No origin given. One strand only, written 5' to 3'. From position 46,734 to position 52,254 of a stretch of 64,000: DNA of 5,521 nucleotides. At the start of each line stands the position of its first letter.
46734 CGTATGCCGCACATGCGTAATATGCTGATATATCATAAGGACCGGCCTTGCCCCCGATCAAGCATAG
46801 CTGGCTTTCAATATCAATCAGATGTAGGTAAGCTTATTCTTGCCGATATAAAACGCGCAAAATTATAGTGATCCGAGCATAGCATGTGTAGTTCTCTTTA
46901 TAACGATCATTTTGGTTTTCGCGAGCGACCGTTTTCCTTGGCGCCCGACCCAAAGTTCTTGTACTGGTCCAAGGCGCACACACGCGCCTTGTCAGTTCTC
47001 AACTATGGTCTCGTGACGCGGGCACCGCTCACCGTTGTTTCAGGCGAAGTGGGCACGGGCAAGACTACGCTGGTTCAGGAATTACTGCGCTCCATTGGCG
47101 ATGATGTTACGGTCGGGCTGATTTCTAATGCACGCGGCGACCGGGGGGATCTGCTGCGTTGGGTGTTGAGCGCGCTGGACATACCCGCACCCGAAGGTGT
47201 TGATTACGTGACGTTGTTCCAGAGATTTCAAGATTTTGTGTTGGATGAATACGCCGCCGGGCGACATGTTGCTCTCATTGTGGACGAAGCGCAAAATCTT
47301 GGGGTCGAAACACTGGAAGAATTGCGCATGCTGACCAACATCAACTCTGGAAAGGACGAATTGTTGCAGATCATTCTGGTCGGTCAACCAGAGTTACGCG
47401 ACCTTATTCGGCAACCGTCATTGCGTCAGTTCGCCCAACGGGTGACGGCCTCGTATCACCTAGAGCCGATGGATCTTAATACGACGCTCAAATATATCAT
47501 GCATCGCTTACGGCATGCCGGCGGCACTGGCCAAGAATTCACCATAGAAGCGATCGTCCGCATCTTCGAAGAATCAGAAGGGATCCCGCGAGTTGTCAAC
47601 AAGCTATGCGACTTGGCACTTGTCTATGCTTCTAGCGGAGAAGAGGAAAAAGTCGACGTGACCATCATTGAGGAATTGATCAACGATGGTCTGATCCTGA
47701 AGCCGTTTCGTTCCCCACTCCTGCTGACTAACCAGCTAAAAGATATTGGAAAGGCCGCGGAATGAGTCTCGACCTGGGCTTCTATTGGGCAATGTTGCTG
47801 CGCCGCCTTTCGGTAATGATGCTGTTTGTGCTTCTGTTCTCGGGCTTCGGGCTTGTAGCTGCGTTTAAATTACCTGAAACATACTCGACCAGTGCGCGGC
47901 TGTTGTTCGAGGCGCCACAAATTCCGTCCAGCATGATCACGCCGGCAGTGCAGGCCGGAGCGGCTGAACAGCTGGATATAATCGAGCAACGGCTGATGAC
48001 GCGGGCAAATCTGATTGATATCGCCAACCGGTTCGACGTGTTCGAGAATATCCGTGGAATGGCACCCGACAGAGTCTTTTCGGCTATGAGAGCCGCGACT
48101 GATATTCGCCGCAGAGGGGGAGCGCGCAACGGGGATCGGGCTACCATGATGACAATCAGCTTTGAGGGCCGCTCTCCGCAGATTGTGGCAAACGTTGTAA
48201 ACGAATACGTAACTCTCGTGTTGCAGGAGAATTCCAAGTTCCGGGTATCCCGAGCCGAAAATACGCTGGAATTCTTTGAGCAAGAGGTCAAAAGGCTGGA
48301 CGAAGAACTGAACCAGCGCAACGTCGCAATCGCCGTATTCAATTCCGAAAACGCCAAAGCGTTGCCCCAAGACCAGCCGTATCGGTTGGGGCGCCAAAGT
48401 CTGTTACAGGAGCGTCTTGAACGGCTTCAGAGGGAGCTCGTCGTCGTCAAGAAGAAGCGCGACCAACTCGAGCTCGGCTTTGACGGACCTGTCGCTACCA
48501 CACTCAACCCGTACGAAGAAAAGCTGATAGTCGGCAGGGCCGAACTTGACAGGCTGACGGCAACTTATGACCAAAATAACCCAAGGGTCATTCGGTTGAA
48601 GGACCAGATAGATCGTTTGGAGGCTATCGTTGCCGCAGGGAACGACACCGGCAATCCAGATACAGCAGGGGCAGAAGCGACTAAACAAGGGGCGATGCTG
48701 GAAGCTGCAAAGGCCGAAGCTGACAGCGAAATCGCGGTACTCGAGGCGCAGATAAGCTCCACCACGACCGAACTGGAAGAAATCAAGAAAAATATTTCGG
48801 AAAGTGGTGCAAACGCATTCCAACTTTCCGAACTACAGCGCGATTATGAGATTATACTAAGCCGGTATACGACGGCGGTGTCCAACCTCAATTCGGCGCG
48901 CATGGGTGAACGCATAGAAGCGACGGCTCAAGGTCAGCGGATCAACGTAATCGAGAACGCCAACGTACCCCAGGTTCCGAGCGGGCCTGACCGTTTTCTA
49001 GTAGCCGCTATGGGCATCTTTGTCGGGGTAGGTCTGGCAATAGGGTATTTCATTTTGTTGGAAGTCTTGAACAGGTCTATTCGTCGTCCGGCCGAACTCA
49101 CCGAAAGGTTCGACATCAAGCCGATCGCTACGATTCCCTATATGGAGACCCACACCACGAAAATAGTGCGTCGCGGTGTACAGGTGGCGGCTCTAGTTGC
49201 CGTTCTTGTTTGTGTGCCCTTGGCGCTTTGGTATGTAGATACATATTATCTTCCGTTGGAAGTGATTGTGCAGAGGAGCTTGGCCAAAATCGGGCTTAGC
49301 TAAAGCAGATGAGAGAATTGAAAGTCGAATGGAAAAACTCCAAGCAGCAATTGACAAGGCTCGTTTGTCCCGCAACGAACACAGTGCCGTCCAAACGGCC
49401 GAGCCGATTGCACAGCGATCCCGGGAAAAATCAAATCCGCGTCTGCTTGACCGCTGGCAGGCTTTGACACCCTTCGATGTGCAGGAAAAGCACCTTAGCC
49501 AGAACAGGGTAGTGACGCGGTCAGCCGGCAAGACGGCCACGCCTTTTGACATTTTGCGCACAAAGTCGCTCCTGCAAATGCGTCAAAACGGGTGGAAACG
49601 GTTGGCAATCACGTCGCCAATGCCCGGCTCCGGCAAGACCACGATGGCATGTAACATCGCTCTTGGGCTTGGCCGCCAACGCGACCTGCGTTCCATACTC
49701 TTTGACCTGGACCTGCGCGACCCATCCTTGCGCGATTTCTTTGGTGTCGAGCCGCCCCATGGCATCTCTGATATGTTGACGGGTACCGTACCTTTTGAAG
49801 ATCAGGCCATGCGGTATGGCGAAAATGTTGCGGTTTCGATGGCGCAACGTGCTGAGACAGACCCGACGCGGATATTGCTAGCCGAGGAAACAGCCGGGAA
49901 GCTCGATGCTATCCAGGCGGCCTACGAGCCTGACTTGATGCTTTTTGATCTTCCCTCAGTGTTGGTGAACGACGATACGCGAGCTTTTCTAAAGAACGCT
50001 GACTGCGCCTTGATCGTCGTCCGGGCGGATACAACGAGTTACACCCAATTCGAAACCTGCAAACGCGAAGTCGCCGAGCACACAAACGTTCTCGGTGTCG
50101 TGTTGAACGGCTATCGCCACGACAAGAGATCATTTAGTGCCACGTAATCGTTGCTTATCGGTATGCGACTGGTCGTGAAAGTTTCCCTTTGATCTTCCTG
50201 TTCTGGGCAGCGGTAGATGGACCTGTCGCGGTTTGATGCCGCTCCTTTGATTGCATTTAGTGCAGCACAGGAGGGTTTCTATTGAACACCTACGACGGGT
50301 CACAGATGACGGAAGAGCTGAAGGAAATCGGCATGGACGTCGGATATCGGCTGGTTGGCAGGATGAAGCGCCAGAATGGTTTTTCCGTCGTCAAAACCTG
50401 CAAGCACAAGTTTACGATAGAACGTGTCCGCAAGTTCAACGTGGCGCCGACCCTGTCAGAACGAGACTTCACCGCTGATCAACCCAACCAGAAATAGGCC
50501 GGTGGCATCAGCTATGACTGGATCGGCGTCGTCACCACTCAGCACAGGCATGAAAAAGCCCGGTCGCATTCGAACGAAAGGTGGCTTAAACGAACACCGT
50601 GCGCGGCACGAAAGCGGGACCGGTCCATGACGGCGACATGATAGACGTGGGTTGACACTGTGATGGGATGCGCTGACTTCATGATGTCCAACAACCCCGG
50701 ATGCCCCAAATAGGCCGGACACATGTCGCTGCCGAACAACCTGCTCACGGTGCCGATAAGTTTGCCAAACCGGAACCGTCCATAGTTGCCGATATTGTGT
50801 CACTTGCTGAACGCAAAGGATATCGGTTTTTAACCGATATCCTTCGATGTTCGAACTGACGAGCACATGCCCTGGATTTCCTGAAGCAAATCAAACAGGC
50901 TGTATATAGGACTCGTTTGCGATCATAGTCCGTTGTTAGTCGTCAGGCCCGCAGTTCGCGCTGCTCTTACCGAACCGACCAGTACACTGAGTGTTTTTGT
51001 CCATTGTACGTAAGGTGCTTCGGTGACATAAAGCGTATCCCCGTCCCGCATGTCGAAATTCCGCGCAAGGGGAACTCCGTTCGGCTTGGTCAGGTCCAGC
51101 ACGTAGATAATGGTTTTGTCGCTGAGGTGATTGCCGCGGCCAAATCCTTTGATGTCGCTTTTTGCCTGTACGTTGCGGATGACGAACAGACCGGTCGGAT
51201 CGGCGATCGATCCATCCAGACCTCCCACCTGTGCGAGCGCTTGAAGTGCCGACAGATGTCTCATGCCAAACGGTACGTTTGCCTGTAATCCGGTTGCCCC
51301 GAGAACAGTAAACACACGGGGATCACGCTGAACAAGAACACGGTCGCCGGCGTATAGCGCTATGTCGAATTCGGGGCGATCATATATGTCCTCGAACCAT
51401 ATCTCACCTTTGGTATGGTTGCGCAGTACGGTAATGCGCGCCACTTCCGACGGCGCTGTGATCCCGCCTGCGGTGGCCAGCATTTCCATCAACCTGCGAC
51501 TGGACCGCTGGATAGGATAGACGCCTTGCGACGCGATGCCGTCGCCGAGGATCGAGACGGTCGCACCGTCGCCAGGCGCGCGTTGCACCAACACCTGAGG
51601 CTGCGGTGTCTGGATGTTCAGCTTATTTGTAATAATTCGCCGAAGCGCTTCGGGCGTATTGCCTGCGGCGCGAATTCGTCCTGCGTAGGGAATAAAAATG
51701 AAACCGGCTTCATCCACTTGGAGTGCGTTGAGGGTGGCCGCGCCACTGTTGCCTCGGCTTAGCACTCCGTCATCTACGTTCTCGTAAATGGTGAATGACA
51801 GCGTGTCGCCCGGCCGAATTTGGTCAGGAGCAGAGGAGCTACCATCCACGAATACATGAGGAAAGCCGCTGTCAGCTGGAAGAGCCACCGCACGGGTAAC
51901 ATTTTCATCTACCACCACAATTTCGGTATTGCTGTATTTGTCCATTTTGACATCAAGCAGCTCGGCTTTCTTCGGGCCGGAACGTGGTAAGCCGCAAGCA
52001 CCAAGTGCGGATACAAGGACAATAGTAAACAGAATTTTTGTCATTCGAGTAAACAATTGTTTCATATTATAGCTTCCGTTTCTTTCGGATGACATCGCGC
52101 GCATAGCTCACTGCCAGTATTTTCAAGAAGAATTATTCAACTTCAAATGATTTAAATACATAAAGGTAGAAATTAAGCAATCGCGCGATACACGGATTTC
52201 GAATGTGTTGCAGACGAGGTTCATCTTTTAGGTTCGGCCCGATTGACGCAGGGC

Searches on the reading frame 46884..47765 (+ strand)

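Call 45: search_protein_families(library=ncbifam, proteins=[window:46884-47765:+], max_evalue=0.00001)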
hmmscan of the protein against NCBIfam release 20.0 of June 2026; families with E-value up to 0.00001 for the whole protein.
window:46884-47765:+ (293 aa): 1 family
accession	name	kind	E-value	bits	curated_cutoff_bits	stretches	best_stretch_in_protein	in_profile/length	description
TIGR03015.1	pepcterm_ATPase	hypoth_equivalog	2.6e-79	266.4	324.5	1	5-268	1-265/269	XrtA/PEP-CTERM system-associated ATPase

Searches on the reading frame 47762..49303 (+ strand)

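Call 9: search_protein_families(library=ncbifam, proteins=[window:47762-49303:+], max_evalue=0.001)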
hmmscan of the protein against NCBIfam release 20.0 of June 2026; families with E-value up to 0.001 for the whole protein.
window:47762-49303:+ (513 aa): 9 families
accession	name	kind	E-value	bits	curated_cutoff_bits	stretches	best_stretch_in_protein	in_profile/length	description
TIGR03007.1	pepcterm_ChnLen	equivalog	1.1e-57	195.4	278.85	1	7-487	5-489/498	XrtA system polysaccharide chain length determinant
TIGR03017.1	EpsF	equivalog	9.9e-19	67.4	422.75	2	272-458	252-443/444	chain length determinant protein EpsF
TIGR01005.1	eps_transp_fam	subfamily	1.5e-08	33.4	411.7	1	329-465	352-484/754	exopolysaccharide transport protein family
TIGR01010.1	BexC_CtrB_KpsE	subfamily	2.1e-06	27.1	437.5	0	313-422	233-343/362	polysaccharide export inner-membrane protein, BexC/CtrB/KpsE family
NF007350.0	PRK09841.1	equivalog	1.1e-05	23.7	1248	0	126-193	226-293/726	tyrosine-protein kinase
NF041864.1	EpsV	equivalog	2.3e-05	23.2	800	1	363-441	386-464/484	PCP family exopolysaccharide biosynthesis protein EpsV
TIGR02168.1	SMC_prok_B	equivalog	3.4e-05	21.8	567.35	1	159-399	259-498/1181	chromosome segregation protein SMC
TIGR01006.1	polys_exp_MPA1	subfamily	4.6e-05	23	296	1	384-457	147-220/226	CspC family polysaccharide chain length determinant protein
NF008568.0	PRK11519.1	equivalog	0.00012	20.4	1068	0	385-464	399-476/720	tyrosine-protein kinase Wzc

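Call 10: search_protein_families(library=pfam, proteins=[window:47762-49303:+], max_evalue=0.001)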
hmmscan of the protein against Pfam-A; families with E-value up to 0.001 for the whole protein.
window:47762-49303:+ (513 aa): 2 families
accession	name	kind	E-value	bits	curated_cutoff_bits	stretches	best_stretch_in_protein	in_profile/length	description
PF02706.20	Wzz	-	3.5e-05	24.5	25.5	1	3-54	3-54/91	Chain length determinant protein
PF13807.11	GNVR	-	6.4e-05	23.2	27.7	1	357-432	8-79/82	G-rich domain on putative tyrosine kinase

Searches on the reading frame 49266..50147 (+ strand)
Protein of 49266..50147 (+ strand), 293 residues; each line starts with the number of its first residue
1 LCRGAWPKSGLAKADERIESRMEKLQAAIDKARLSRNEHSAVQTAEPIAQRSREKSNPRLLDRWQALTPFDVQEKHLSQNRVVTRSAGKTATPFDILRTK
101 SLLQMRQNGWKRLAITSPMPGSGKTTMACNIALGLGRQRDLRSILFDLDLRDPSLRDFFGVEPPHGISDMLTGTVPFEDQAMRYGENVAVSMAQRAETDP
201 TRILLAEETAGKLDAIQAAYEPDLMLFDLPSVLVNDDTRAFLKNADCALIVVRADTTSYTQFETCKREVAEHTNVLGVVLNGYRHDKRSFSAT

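Call 9: search_protein_families(library=ncbifam, proteins=[window:49266-50147:+], max_evalue=0.001)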
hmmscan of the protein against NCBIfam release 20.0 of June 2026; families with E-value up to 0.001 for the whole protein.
window:49266-50147:+ (293 aa): 11 families
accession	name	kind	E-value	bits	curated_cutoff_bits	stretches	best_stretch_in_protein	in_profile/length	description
TIGR03018.1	pepcterm_TyrKin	hypoth_equivalog_domain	1.7e-21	76.5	230.65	1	107-281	32-207/207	XrtA-associated tyrosine autokinase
TIGR01007.1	eps_fam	subfamily_domain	7.4e-20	71.4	108.05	1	101-289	8-196/204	polysaccharide biosynthesis tyrosine autokinase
TIGR03029.1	EpsG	equivalog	2.2e-17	63.1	313.8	1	93-281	86-273/274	chain length determinant protein tyrosine kinase EpsG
NF007350.0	PRK09841.1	equivalog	2.6e-13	49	1248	1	95-282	516-702/726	tyrosine-protein kinase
NF008568.0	PRK11519.1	equivalog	3.1e-11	42.2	1068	1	96-283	512-698/720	tyrosine-protein kinase Wzc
TIGR01005.1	eps_transp_fam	subfamily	9.9e-10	37.2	411.7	1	109-282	545-717/754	exopolysaccharide transport protein family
TIGR03371.1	cellulose_yhjQ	equivalog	1.5e-08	34.4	157.85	1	111-271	2-163/246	cellulose biosynthesis protein BcsQ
TIGR03815.1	CpaE_hom_Actino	equivalog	1.7e-07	30.7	154.45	1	111-281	112-281/340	septum site-determining protein Ssd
TIGR01969.1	minD_arch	subfamily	2.7e-06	26.7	201.75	1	113-290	3-177/251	cell division ATPase MinD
NF041546.1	ParA_partition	equivalog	6.8e-06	25.8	180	0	116-150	5-38/203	ParA family partition ATPase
NF041136.1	MrpORP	equivalog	0.00066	19.1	450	0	112-163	7-57/365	iron-sulfur cluster carrier protein MrpORP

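Call 10: search_protein_families(library=pfam, proteins=[window:49266-50147:+], max_evalue=0.001)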
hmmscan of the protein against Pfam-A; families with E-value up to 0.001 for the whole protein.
window:49266-50147:+ (293 aa): 3 families
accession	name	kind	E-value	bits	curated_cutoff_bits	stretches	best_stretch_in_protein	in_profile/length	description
PF01656.29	CbiA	-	4.9e-07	30.2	25.4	1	113-287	1-87/125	CobQ/CobB/MinD/ParA nucleotide binding domain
PF10609.15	ParA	-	0.00011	22.2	27.1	1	113-181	6-72/246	NUBPL iron-transfer P-loop NTPase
PF06564.18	CBP_BcsQ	-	0.00026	21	21.3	1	120-270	11-163/234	Cellulose biosynthesis protein BcsQ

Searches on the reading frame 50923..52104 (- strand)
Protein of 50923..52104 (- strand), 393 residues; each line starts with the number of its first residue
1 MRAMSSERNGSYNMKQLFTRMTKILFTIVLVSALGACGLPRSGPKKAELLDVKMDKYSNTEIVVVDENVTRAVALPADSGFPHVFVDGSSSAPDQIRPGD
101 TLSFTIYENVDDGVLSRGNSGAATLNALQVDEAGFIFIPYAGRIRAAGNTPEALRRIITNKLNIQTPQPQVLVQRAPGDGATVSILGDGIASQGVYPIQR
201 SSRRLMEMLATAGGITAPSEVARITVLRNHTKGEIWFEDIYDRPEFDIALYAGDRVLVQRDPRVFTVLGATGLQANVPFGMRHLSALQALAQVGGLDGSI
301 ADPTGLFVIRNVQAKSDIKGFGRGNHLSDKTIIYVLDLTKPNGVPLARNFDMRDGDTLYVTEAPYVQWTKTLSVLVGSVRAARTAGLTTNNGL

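Call 9: search_protein_families(library=ncbifam, proteins=[window:50923-52104:-], max_evalue=0.001)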
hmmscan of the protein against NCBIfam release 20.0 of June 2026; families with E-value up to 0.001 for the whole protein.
window:50923-52104:- (393 aa): 5 families
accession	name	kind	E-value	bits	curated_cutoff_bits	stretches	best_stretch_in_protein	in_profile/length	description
NF011722.0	PRK15175.1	equivalog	1e-33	116.6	456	1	21-371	1-340/355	Vi polysaccharide ABC transporter protein VexA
NF011658.0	PRK15078.1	subfamily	4.3e-29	101.4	333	1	95-383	86-367/380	polysaccharide export protein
TIGR03028.1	EpsE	equivalog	4.2e-14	52.5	262.65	1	128-310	24-208/239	polysaccharide export protein EpsE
TIGR03027.2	pepcterm_export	equivalog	6e-09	35.8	180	1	128-259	25-165/169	XrtA/PEP-CTERM system exopolysaccharide export protein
NF041843.1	EpsY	equivalog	6e-08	32.2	320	1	127-230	74-175/211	exopolysaccharide export protein EpsY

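Call 10: search_protein_families(library=pfam, proteins=[window:50923-52104:-], max_evalue=0.001)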
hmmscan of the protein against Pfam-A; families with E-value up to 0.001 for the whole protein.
window:50923-52104:- (393 aa): 2 families
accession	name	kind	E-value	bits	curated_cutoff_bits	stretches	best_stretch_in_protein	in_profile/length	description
PF02563.21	Poly_export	-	3.6e-13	49.9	28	1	94-174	7-75/77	Polysaccharide biosynthesis/export protein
PF22461.2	SLBB_2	-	5.3e-12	46.1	27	2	265-360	3-79/79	SLBB domain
